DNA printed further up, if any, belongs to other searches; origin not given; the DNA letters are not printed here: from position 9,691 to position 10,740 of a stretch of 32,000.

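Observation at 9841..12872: Unusual low-GC cassette fused to the NRPS 3' end: class-V-like PLP enzyme, mini ParB/Srx protein, GNAT-like protein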

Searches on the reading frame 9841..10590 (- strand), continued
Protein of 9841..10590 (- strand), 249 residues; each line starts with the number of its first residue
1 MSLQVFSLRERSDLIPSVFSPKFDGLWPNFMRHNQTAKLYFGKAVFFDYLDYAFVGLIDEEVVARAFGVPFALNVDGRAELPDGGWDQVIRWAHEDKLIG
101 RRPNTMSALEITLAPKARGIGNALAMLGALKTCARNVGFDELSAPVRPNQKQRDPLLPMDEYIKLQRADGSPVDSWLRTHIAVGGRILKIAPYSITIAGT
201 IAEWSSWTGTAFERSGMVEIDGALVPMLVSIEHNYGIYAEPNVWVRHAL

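Call 61: search_solved_structures(query=A2, max_evalue=10, show_alignments=3)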
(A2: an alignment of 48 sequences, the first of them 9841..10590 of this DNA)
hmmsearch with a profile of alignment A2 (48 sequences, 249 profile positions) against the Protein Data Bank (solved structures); distinct sequences matched with E-value up to 10: 8.
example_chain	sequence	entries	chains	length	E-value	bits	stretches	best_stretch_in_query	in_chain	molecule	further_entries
2ree_A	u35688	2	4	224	2.8e-06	30.3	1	106-192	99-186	CurA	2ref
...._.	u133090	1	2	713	0.24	14.2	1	107-190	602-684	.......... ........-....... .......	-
7ucl_A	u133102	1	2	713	0.24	14.2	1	107-190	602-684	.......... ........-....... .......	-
4jxq_A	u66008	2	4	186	0.25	14.1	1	92-147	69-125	Acetyltransferase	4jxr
8fjf_A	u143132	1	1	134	0.26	14.1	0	126-150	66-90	H10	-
4mbu_A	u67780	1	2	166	0.94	12.2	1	111-153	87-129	Similar to N-acetyltransferase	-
4nxy_A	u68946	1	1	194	1.1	12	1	109-164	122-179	Acyl-CoA synthetase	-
4u5y_A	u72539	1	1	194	1.1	11.9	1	109-164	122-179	Acyl-CoA synthetase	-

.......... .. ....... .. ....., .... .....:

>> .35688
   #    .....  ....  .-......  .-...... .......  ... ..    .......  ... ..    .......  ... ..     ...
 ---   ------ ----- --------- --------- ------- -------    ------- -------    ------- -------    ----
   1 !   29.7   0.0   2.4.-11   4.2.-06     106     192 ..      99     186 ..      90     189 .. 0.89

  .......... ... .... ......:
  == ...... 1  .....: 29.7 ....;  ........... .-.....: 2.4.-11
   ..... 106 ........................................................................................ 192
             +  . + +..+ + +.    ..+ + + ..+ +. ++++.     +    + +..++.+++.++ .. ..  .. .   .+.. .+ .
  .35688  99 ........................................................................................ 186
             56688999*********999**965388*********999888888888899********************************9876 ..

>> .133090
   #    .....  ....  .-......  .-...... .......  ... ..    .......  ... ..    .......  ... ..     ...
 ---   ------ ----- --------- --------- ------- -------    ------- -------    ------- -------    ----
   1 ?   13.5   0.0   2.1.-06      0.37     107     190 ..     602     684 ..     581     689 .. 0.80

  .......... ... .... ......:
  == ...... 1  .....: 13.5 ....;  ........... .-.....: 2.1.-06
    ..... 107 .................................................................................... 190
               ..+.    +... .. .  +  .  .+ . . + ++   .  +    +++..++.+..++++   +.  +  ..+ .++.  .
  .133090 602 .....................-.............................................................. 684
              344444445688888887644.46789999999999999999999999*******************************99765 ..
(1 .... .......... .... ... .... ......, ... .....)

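Call 63: search_protein_families(library=pfam, alignment_id=A2, max_evalue=10)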
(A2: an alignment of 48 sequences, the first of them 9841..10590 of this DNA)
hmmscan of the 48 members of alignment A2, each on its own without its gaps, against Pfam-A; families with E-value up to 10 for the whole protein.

A. member 1, window:9841-10590:- (249 aa): 0 families

B. families by the number of members that match (of 48 scanned): 5 families
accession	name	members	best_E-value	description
PF00583.31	Acetyltransf_1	11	0.00078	Acetyltransferase (GNAT) family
PF13508.13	Acetyltransf_7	5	0.0061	Acetyltransferase (GNAT) domain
PF22324.2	HTH_91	1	0.066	Winged helix domain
PF06032.18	S-Me-THD_N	1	0.077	S-Me-THD-like, N-terminal domain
PF23794.1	Phage_Gp84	1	0.093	Mycobacterium phage Gp84-like protein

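Call 103: search_protein_families(library=pfam, proteins=[L034:5886-7007:+, L034:7066-8151:+, L034:9006-9941:+, L034:11881-13335:-, L031:7694-9142:+, L031:9185-9814:+, L031:11155-11985:+, L048:8836-9777:+, L048:7745-8839:+, L053:8057-9550:+], max_evalue=0.0001)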
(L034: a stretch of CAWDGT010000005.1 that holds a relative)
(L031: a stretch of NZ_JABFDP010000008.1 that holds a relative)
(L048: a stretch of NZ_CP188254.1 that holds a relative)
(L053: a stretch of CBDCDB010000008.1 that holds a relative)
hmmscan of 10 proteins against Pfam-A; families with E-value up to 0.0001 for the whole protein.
L034:5886-7007:+ (373 aa): 3 families
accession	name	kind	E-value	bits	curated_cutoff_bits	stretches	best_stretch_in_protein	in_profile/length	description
PF13458.12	Peripla_BP_6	-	2.7e-56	192.1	31.7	1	26-363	2-342/343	Periplasmic binding protein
PF01094.35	ANF_receptor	-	3.8e-25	89.1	25.4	1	45-361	2-352/353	Receptor family ligand binding region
PF13433.12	Peripla_BP_5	-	1.9e-20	73.7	27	1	31-364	6-341/363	Periplasmic binding protein domain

L034:7066-8151:+ (361 aa): 1 family
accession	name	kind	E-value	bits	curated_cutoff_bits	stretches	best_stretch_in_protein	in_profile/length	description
PF03576.19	Peptidase_S58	-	3.9e-52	178.1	23.9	1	33-347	1-299/307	Peptidase family S58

L034:9006-9941:+ (311 aa): 1 family
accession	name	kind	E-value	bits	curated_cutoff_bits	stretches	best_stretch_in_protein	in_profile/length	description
PF00834.25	Ribul_P_3_epim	-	1.4e-77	260.1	21.1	1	90-284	2-198/198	Ribulose-phosphate 3 epimerase family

L034:11881-13335:- (484 aa): 4 families
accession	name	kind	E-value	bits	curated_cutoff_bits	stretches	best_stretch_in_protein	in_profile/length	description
PF00069.31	Pkinase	-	3.6e-27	95.8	31.7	1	39-262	25-252/263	Protein kinase domain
PF00582.32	Usp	-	3.7e-15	57.1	24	1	332-461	11-141/141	Universal stress protein family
PF07714.23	PK_Tyr_Ser-Thr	-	7.3e-15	55.4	23.1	1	49-267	37-253/258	Protein tyrosine and serine/threonine kinase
PF06293.20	Kdo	-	9e-05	22.4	21.3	0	77-161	81-171/207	Lipopolysaccharide kinase (Kdo/WaaP) family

L031:7694-9142:+ (482 aa): 2 families
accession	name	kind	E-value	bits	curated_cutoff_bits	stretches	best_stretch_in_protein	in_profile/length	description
PF01070.24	FMN_dh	-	4.6e-105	351.9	24.9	1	137-458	1-349/350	FMN-dependent dehydrogenase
PF00478.31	IMPDH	-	3.7e-06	26.6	25.6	1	315-415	132-240/345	IMP dehydrogenase / GMP reductase domain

L031:9185-9814:+ (209 aa): 3 families
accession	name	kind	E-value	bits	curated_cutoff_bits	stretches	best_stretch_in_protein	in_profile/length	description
PF00702.32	Hydrolase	-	8e-11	43.1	26.4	1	67-188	66-191/191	haloacid dehalogenase-like hydrolase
PF13419.12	HAD_2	-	4.2e-06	27.4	23.8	1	110-194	95-178/178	Haloacid dehalogenase-like hydrolase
PF13242.12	Hydrolase_like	-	5.7e-05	23.4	22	0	149-198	2-52/75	HAD-hyrolase-like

L031:11155-11985:+ (276 aa): 3 families
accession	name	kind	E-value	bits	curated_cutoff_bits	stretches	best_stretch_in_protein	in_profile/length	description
PF12697.13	Abhydrolase_6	-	2.7e-20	74.4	26.3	1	32-266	1-215/217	Alpha/beta hydrolase family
PF00561.26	Abhydrolase_1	-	2.4e-18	67.1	25.8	1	31-262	2-245/245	alpha/beta hydrolase fold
PF12146.15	Hydrolase_4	-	9e-11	42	27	1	59-149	35-131/239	Serine aminopeptidase, S33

L048:8836-9777:+ (313 aa): 4 families
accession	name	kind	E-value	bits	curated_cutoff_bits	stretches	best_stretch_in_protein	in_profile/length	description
PF02153.23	PDH_N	-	6.8e-42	143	26.5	1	22-176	1-153/154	Prephenate dehydrogenase, nucleotide-binding domain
PF20463.3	PDH_C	-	9.9e-31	106.5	22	1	179-280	1-101/102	Prephenate dehydrogenase, dimerization domain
PF03807.23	F420_oxidored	-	1.1e-11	45.6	21.6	1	9-97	1-89/94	NADP oxidoreductase coenzyme F420-dependent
PF03446.21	NAD_binding_2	-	1.1e-08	35.7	21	1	9-132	1-124/161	NAD binding domain of 6-phosphogluconate dehydrogenase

L048:7745-8839:+ (364 aa): 2 families
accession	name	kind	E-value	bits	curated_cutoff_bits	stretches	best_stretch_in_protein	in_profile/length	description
PF00155.27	Aminotran_1_2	-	2.6e-49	168.8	19.7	1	29-355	2-359/361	Aminotransferase class I and II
PF00266.25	Aminotran_5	-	5.6e-05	22.7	21.5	0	68-190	48-177/371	Aminotransferase class-V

L053:8057-9550:+ (497 aa): 2 families
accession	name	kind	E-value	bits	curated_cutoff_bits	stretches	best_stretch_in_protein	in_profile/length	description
PF00370.27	FGGY_N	-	6.8e-76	255.5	28.8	1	3-249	1-245/245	FGGY family of carbohydrate kinases, N-terminal domain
PF02782.22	FGGY_C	-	4.6e-47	160.8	27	1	259-447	2-197/198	FGGY family of carbohydrate kinases, C-terminal domain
